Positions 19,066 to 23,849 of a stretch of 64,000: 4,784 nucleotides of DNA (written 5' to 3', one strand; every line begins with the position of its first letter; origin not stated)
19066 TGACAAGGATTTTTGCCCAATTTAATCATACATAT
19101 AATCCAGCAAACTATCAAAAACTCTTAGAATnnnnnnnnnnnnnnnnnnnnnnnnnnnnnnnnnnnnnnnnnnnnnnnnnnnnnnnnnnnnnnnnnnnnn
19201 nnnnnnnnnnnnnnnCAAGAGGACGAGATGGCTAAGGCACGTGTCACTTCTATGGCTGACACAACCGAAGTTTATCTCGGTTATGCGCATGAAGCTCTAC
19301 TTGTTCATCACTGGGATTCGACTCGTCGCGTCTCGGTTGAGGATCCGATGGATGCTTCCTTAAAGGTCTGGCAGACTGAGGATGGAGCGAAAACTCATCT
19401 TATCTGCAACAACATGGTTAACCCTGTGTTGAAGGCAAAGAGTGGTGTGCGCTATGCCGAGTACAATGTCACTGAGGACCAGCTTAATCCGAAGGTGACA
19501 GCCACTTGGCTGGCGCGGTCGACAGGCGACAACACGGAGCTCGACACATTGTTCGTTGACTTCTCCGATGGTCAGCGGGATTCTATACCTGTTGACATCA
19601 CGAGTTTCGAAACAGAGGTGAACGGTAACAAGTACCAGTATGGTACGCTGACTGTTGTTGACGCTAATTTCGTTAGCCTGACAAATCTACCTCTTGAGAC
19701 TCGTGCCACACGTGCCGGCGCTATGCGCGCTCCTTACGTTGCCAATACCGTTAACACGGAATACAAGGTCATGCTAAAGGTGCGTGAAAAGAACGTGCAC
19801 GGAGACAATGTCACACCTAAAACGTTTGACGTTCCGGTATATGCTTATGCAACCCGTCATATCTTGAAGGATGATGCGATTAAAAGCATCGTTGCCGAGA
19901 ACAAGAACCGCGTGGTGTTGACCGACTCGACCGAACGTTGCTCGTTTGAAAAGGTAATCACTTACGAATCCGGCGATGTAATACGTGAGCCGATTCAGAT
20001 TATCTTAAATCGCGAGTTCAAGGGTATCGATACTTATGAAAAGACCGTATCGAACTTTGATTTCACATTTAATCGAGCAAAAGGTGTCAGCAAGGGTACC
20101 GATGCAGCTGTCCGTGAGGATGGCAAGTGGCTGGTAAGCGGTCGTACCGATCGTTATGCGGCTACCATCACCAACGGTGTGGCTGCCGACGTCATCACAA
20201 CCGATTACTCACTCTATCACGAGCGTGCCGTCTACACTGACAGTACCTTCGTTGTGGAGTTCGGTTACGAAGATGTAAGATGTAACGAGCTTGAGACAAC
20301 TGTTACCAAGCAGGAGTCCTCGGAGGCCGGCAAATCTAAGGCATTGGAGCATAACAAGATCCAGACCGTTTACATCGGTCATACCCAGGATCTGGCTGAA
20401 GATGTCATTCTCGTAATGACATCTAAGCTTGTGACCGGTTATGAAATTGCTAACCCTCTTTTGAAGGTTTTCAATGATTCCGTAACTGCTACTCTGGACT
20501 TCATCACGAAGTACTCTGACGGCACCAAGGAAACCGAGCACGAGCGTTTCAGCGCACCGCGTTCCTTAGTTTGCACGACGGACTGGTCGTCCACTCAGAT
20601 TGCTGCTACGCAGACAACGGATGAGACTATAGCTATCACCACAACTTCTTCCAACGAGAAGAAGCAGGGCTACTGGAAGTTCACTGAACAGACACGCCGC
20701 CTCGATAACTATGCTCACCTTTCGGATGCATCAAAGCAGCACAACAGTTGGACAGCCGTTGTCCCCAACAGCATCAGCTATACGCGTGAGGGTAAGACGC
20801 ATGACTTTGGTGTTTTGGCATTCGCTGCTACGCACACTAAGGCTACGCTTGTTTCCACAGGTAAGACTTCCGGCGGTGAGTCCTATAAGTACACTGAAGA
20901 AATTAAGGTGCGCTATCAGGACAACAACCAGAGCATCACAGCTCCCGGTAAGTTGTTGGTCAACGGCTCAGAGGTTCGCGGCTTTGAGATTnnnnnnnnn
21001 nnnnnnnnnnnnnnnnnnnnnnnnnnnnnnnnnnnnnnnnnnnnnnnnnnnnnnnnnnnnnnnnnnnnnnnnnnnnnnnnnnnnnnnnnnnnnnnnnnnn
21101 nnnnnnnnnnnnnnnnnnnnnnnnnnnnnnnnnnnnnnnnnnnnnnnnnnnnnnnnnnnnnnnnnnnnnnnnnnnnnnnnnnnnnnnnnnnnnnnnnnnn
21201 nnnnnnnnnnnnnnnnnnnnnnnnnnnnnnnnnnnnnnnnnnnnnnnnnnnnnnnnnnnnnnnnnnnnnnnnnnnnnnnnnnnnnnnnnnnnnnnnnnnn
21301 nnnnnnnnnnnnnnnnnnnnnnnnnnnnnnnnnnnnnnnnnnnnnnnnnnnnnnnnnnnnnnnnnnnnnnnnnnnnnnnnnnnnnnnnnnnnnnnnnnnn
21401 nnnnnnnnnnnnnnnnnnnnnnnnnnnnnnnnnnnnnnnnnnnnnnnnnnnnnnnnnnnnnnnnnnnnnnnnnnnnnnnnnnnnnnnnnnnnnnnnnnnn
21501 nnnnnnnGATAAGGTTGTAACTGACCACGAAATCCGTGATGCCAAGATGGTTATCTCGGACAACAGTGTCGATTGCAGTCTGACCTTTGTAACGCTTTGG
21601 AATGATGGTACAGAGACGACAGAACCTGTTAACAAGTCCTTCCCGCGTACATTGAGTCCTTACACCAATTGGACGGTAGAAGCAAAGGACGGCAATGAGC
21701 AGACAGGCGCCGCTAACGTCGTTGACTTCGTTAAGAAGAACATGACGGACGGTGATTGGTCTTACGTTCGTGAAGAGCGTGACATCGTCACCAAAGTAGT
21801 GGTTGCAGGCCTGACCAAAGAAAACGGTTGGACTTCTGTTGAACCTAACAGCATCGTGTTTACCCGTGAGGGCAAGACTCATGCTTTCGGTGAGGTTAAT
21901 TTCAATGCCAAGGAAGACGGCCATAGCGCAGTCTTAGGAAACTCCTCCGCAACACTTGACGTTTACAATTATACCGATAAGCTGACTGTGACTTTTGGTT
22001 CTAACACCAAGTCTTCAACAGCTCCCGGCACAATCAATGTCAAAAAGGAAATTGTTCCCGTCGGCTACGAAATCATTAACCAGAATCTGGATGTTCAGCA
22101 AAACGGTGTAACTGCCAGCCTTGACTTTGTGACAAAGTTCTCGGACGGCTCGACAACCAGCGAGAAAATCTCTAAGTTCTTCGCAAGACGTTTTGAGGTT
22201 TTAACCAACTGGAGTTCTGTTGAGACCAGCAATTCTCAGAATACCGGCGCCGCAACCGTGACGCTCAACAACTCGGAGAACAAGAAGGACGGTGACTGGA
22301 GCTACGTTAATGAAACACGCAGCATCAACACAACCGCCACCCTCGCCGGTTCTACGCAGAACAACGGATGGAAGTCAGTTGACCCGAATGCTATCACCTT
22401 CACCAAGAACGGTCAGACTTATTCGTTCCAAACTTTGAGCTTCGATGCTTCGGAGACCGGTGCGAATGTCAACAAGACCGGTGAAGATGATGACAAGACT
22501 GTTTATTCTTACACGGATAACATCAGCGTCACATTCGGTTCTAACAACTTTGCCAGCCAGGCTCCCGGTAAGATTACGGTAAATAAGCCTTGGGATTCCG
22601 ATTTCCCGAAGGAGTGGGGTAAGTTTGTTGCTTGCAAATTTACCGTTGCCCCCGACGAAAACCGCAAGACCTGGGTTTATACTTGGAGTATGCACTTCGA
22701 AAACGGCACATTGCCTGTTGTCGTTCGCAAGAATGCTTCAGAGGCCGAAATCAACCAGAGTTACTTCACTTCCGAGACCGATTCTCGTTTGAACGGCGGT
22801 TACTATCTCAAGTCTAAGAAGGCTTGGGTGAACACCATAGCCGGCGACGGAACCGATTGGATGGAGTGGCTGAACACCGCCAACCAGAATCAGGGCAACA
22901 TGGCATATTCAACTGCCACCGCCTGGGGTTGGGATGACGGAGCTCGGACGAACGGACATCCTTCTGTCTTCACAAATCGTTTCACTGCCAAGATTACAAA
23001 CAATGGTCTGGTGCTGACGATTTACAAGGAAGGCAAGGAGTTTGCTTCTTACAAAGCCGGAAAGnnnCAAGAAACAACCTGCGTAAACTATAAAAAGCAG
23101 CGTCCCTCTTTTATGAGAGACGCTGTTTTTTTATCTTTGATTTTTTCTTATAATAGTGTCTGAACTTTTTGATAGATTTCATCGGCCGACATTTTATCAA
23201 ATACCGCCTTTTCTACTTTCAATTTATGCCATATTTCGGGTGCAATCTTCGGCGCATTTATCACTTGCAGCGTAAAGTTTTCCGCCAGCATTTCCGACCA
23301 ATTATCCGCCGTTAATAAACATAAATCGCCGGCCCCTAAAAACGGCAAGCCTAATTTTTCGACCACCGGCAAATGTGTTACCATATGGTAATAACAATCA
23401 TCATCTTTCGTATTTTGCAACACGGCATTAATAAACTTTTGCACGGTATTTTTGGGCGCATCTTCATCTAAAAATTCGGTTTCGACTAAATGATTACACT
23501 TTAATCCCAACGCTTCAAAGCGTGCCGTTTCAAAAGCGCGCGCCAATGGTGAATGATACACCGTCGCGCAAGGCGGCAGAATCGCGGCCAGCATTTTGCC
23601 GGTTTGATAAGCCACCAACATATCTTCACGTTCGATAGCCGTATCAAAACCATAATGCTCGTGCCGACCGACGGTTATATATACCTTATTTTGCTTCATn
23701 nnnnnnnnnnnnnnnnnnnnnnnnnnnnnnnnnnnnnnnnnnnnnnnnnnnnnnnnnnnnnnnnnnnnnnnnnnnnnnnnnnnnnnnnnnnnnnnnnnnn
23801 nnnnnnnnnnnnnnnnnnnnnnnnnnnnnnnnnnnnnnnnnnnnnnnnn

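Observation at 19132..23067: Bacteroidota-style 1311-aa repeat lipoprotein inserted in an alphaproteobacterial core region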

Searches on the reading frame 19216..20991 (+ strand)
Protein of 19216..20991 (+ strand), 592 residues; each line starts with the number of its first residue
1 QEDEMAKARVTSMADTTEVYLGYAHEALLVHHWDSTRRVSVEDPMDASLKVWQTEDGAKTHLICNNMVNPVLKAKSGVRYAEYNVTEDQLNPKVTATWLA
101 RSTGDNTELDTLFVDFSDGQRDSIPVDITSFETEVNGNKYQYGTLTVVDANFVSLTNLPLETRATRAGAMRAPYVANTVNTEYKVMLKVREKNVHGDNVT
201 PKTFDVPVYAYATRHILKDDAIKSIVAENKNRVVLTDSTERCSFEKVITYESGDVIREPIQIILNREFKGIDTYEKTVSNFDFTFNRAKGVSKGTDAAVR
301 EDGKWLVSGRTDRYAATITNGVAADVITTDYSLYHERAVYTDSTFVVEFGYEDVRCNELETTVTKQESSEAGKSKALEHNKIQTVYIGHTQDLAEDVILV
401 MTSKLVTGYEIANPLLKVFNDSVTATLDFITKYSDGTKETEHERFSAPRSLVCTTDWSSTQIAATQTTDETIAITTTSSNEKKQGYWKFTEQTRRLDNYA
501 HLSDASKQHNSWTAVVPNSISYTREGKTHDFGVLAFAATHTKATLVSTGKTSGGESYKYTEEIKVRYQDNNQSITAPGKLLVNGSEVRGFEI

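Call 29: predict_structure(alignment_id=A2)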
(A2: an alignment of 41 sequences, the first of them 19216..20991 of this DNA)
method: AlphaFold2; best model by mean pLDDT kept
length: 592 residues; sequences in the alignment: 41
mean_pLDDT: 86.8   pTM: 0.45
mean pLDDT of the five models: 86.8, 86.7, 86.4, 86.0, 86.0
residues with pLDDT >= 90: 340; 70-90: 207; 50-70: 22; < 50: 23
segments of 3 or more residues with pLDDT < 50: 1-14, 167-170, 589-592
pLDDT, mean of each block of 10 residues (from residue 1): 38 52 88 85 93 86 92 92 88 88 81 92 93 88 90 89 52 74 93 85 92 85 87 92 91 83 93 89 90 92 94 92 87 95 91 91 86 87 92 92 75 93 94 80 93 91 86 94 93 95 90 95 92 93 90 85 94 93 62 41
secondary structure, 60 per line:
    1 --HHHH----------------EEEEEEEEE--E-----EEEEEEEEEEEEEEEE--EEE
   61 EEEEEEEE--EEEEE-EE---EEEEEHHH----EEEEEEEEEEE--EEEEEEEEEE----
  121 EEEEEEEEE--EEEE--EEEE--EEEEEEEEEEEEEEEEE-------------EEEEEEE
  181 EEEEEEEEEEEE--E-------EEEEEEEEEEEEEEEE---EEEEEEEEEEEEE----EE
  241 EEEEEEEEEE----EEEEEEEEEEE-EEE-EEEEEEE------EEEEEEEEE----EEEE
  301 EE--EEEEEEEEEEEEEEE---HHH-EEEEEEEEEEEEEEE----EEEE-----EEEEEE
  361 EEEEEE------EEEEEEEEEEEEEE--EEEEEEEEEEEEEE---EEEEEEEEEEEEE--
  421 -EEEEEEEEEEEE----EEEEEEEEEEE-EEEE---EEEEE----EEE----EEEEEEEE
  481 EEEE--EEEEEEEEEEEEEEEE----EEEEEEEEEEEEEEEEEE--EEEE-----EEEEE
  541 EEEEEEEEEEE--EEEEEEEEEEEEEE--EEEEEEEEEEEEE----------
elements in order: H3-6 E23-31 E40-55 E58-68 E71-75 E82-86 E94-104 E107-116 E121-129 E132-135 E138-141 E144-160 E174-192 E203-218 E222-234 E239-250 E255-265 E267-269 E271-277 E284-292 E297-302 E305-319 E327-341 E346-349 E355-366 E373-386 E389-402 E406-418 E422-433 E438-448 E450-453 E457-461 E466-468 E473-484 E487-502 E507-524 E527-530 E536-551 E554-567 E570-582

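Call 33: fold_search(model_id=the predicted structure, library=pdb)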
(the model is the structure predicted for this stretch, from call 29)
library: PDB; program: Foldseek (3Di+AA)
matches with E <= 10: 1061; with E <= 0.001: 2
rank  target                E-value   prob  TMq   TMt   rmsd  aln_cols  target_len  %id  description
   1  6vg1_B                7.6e-04  0.23  0.10  0.09  31.6       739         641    9  xenopus protocadherin 8.1 EC1-6 (released 2020-03-11)
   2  5ftx                  8.0e-04  0.21  0.07  0.06  56.8       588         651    9  Structure of surface layer protein SbsC, domains 4-9 (released 2017-02-22)
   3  3inb_B                1.1e-03  0.15  0.06  0.08  57.9       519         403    7  Structure of the measles virus hemagglutinin bound to the CD46 receptor (released 2009-12-22)
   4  3f83                  1.2e-03  0.18  0.08  0.09  37.5       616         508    7  Structure of fusion complex of the minor pilin CfaE and major pilin CfaB of CFA/I pili from ETEC E. coli (released 2009-08-11)
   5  3alx_D                1.5e-03  0.12  0.06  0.06  51.8       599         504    7  Crystal structure of the measles virus hemagglutinin bound to its cellular receptor SLAM (MV-H(L482R)-SLAM(N102H/R108Y (released 2011-01-12)
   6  6vg1_A                1.8e-03  0.16  0.10  0.09  30.3       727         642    9  xenopus protocadherin 8.1 EC1-6 (released 2020-03-11)
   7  7r5k_10               3.5e-03  0.13  0.09  0.05  36.2      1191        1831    6  Human nuclear pore complex (constricted) (released 2022-06-22)
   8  5ho9_A                3.8e-03  0.12  0.07  0.07  53.4       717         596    7  Structure of truncated AbnA (domains 1-3), a GH43 arabinanase from Geobacilllus stearothermophilus, in complex with ar (released 2017-02-01)
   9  7amk_B                1.3e-02  0.12  0.09  0.10  37.3       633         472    8  Zebrafish RET Cadherin Like Domains 1 to 4. (released 2021-02-03)
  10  3ubh                  1.4e-02  0.13  0.09  0.12  52.6       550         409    8  Crystal structure of Drosophila N-cadherin EC1-4 (released 2011-12-21)
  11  8jr5_B                1.4e-02  0.06  0.05  0.07  53.9       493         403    6  Crystal structure of Hendra Virus attachment(G) glycoprotein mutant S586N (released 2024-06-19)
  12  2vsk_A                1.6e-02  0.07  0.06  0.08  54.6       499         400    5  Hendra virus attachment glycoprotein in complex with human cell surface receptor ephrinB2 (released 2008-05-20)
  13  9hbp_C                1.6e-02  0.06  0.05  0.06  57.9       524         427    8  Cryo-EM structure of the canine distemper virus tetrameric attachment H glycoprotein in complex with two different Nan (released 2026-01-21)
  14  6vfw_E                1.7e-02  0.18  0.09  0.12  30.5       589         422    9  Crystal structure of human delta protocadherin 10 EC1-EC4 (released 2020-03-11)
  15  3f85                  2.2e-02  0.07  0.07  0.08  37.1       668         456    6  Structure of fusion complex of homo trimeric major pilin subunits CfaB of CFA/I fimbirae from ETEC E. coli (released 2009-08-11)
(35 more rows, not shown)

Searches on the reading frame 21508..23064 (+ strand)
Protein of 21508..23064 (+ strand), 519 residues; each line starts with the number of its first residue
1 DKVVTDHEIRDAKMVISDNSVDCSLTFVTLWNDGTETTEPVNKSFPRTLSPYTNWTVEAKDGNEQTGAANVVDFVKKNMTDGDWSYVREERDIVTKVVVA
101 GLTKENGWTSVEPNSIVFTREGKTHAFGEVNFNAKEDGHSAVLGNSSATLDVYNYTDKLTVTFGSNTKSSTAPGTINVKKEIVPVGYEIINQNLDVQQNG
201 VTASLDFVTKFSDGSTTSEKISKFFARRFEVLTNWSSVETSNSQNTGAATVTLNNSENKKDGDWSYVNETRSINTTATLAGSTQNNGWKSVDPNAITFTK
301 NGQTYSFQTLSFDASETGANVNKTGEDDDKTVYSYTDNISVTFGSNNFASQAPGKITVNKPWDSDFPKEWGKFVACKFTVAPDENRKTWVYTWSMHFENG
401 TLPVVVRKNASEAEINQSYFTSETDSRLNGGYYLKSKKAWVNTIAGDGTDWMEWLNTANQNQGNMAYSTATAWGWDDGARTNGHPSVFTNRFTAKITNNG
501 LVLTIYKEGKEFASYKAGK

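Call 31: predict_structure(alignment_id=A3)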
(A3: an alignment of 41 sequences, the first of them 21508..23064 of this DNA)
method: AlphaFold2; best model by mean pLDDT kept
length: 519 residues; sequences in the alignment: 41
mean_pLDDT: 93.9   pTM: 0.50
mean pLDDT of the five models: 93.9, 93.7, 93.5, 92.9, 92.3
residues with pLDDT >= 90: 457; 70-90: 61; 50-70: 1; < 50: 0
segments of 3 or more residues with pLDDT < 50: none
pLDDT, mean of each block of 10 residues (from residue 1): 90 96 97 94 96 89 87 95 96 93 92 97 95 94 89 94 95 91 92 95 97 93 96 93 94 97 97 96 95 97 95 96 90 97 96 94 91 96 93 96 93 94 96 95 93 95 93 90 90 94 94 92
secondary structure, 60 per line:
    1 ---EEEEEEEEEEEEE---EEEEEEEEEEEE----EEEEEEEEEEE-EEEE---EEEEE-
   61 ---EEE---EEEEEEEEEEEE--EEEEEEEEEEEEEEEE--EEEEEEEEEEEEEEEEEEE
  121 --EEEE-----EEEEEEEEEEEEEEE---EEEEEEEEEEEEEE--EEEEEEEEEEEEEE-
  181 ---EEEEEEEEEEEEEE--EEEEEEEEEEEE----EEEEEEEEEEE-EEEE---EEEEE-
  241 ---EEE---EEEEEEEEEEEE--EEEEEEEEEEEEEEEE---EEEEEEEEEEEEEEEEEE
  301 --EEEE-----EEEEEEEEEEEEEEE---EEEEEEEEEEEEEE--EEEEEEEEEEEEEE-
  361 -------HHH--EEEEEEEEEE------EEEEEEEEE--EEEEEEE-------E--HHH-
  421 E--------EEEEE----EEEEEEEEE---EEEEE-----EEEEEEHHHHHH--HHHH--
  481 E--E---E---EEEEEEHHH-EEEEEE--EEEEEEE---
elements in order: E4-16 E20-31 E36-46 E48-51 E55-59 E64-66 E70-81 E84-99 E102-120 E123-126 E132-146 E150-163 E166-179 E184-197 E200-211 E216-226 E228-231 E235-239 E244-246 E250-261 E264-279 E283-300 E303-306 E312-326 E330-343 E346-359 E373-382 E389-397 E400-406 E430-434 E439-447 E451-455 E461-466 H467-472 H475-478 E492-497 E502-507 E510-516
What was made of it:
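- Both models are all-beta with strands of 10-19 residues (calls 29, 31).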

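Call 34: fold_search(model_id=the predicted structure, library=pdb)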
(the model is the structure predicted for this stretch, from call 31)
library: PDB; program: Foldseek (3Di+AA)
matches with E <= 10: 1289; with E <= 0.001: 3
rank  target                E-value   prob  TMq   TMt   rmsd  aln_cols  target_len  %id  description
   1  6qx4_B                2.0e-04  0.87  0.12  0.11  46.4       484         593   11  Structure of the Bacillus anthracis Sap S-layer assembly domain (released 2019-07-31)
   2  6qx4_A                4.1e-04  0.80  0.12  0.11  45.8       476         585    9  Structure of the Bacillus anthracis Sap S-layer assembly domain (released 2019-07-31)
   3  3f85                  4.5e-04  0.85  0.15  0.16  28.9       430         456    6  Structure of fusion complex of homo trimeric major pilin subunits CfaB of CFA/I fimbirae from ETEC E. coli (released 2009-08-11)
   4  3f84_B                1.1e-03  0.35  0.09  0.13  35.3       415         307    8  Structure of fusion complex of major pilin CfaB and major pilin CfaB of CFA/I pilus from ETEC E. coli (released 2009-08-11)
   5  5k8g                  1.8e-03  0.20  0.07  0.07  46.5       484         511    8  Crystal structure of a putative peptide-binding domain of MpAFP (released 2017-09-06)
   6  6x6q_A                5.3e-03  0.12  0.07  0.07  46.2       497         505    7  Peptide-bound structure of Marinomonas primoryensis peptide-binding domain (released 2021-09-01)
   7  2vsm_A                5.6e-03  0.15  0.07  0.08  45.5       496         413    5  Nipah virus attachment glycoprotein in complex with human cell surface receptor ephrinB2 (released 2008-05-20)
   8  7px8_C                6.7e-03  0.08  0.06  0.04  51.8       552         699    9  CryoEM structure of mammalian acylaminoacyl-peptidase (released 2022-05-25)
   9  6wzn                  1.3e-02  0.08  0.08  0.08  61.0       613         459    6  Crystal Structure of a Fluorescent Single Chain Fv Chimera (released 2021-01-27)
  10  6x5v_A                1.4e-02  0.08  0.07  0.07  45.5       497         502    7  Peptide-bound structure of Marinomonas primoryensis peptide-binding domain (released 2021-09-01)
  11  7e7u_B                3.8e-02  0.08  0.06  0.09  45.3       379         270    8  Crystal structure of RSL mutant in complex with sugar Ligand (released 2021-04-14)
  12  7p4l_C                4.2e-02  0.08  0.09  0.09  49.1       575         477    8  Crystal structure of the trimeric ectodomain of archaeal Fusexin1 (Fsx1) (released 2022-07-13)
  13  3f84_A                4.6e-02  0.10  0.09  0.13  35.1       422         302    9  Structure of fusion complex of major pilin CfaB and major pilin CfaB of CFA/I pilus from ETEC E. coli (released 2009-08-11)
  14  7amk_B                7.3e-02  0.08  0.09  0.09  29.4       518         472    7  Zebrafish RET Cadherin Like Domains 1 to 4. (released 2021-02-03)
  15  9kf6                  8.0e-02  0.06  0.07  0.08  51.9       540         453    7  Crystal structure of the reaction intermediate of Streptomyces sp. sulfotransferase Cpz4 involved in caprazamycins synth (released 2025-11-05)
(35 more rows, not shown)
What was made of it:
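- Closest known: Repeat-stalk adhesins and S-layer proteins. Same: These are the best, though weak, Foldseek hits (prob 0.87, calls 33, 34).
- On S-layer protein: The Sap hit has TM 0.12 (call 34).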

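Call 73: fold_search(model_id=the predicted structure, library=viral)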
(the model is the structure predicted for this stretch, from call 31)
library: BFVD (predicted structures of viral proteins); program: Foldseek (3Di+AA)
matches with E <= 10: 941; with E <= 0.001: 31
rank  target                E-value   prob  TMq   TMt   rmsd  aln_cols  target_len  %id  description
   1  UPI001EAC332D         2.9e-07  0.87  0.09  0.05  35.8       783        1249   10  (no name look-up for this kind of identifier)
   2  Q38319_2              1.1e-06  0.72  0.08  0.05  63.7       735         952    9  Receptor-binding protein of phage tail base-plate Siphoviridae head domain-containing protein [Lactococcus phage BK5-T]
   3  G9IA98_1              1.8e-06  0.77  0.09  0.06  46.7       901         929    9  (no name in the UniProt tables at hand)
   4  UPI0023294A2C         2.4e-06  0.87  0.12  0.07  52.2       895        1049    7  (no name look-up for this kind of identifier)
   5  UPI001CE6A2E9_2       4.4e-06  0.69  0.10  0.05  61.2       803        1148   10  (no name look-up for this kind of identifier)
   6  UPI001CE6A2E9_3       1.0e-05  0.77  0.13  0.07  29.2       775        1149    9  (no name look-up for this kind of identifier)
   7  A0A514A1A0            2.1e-05  0.57  0.09  0.05  39.2       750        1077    8  Uncharacterized protein [Aeromonas phage LAh10]
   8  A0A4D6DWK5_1          3.5e-05  0.35  0.08  0.05  50.1       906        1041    9  Uncharacterized protein [Edwardsiella phage pEt-SU]
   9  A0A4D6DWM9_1          3.8e-05  0.51  0.10  0.06  60.6       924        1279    7  Uncharacterized protein [Edwardsiella phage pEt-SU]
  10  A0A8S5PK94            4.0e-05  0.69  0.08  0.06  50.5       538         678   10  Uncharacterized protein [Podoviridae sp. ctnCN2]
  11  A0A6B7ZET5            6.3e-05  0.47  0.10  0.08  35.9       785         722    7  Uncharacterized protein [Klebsiella phage N1M2]
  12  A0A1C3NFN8            6.6e-05  0.80  0.12  0.10  29.7       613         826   10  (no name in the UniProt tables at hand)
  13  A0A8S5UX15            7.2e-05  0.47  0.11  0.07  37.4       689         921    9  Uncharacterized protein [Siphoviridae sp. ctzO58]
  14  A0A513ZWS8            1.0e-04  0.54  0.09  0.08  31.8       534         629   10  Major tail protein [Salmonella phage SE13]
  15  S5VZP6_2              1.1e-04  0.69  0.12  0.10  29.0       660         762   11  Putative long tail fiber [Pseudomonas phage PaBG]
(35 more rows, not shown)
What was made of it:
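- All have TM-scores below 0.2 (calls 33, 34, 73).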

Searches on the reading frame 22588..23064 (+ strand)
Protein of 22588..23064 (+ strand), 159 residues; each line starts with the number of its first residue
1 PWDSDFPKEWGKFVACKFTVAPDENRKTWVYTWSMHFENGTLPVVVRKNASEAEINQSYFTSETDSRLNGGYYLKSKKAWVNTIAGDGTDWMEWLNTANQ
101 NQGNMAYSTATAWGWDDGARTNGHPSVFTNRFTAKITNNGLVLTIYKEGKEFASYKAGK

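Call 72: search_solved_structures(query=A6, max_evalue=1)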
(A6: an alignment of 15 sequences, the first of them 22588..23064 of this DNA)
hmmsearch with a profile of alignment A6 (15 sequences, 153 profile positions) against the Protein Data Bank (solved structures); distinct sequences matched with E-value up to 1: 0.

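Call 74: search_protein_families(library=phrogs, proteins=[window:22588-23064:+], max_evalue=0.001)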
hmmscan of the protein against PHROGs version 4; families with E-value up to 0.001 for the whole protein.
window:22588-23064:+ (159 aa): 0 families

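Call 100: search_protein_families(library=pfam, alignment_id=A6, max_evalue=1)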
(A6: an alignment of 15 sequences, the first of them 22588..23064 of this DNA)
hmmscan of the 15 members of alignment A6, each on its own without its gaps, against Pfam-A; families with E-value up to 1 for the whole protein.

A. member 1, window:22588-23064:+ (159 aa): 0 families

B. families by the number of members that match (of 15 scanned): 5 families
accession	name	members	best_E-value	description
PF17326.7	DUF5365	1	0.0039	Family of unknown function (DUF5365)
PF22418.2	EhRGS-RhoGEF_PH-like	1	0.0066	EhRGS-RhoGEF PH domain-like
PF09308.16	LuxQ-periplasm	1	0.083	LuxQ, periplasmic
PF08432.15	Vfa1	1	0.15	AAA-ATPase Vps4-associated protein 1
PF11328.14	DUF3130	1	0.15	Protein of unknown function (DUF3130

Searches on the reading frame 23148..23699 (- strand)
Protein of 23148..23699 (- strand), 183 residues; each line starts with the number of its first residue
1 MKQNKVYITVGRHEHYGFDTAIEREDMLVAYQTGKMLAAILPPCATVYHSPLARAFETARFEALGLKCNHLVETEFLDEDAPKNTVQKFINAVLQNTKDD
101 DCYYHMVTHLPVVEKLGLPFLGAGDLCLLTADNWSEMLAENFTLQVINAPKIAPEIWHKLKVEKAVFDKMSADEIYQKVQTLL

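Call 3: search_protein_families(library=pfam, proteins=[window:23148-23699:-], max_evalue=0.1)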
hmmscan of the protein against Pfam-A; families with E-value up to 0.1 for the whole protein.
window:23148-23699:- (183 aa): 1 family
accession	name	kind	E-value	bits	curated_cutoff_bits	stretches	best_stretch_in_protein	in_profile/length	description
PF00300.27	His_Phos_1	-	0.017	15.2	21.7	1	31-73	34-73/194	Histidine phosphatase superfamily (branch 1)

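Call 48: search_protein_families(library=ncbifam, proteins=[window:23148-23696:-], max_evalue=0.01)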
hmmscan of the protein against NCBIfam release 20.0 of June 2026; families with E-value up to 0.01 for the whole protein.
window:23148-23696:- (182 aa): 1 family
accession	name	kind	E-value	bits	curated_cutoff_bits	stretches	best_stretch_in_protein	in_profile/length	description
TIGR00249.1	sixA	equivalog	0.00015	21.7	74.5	1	33-115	35-114/154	phosphohistidine phosphatase SixA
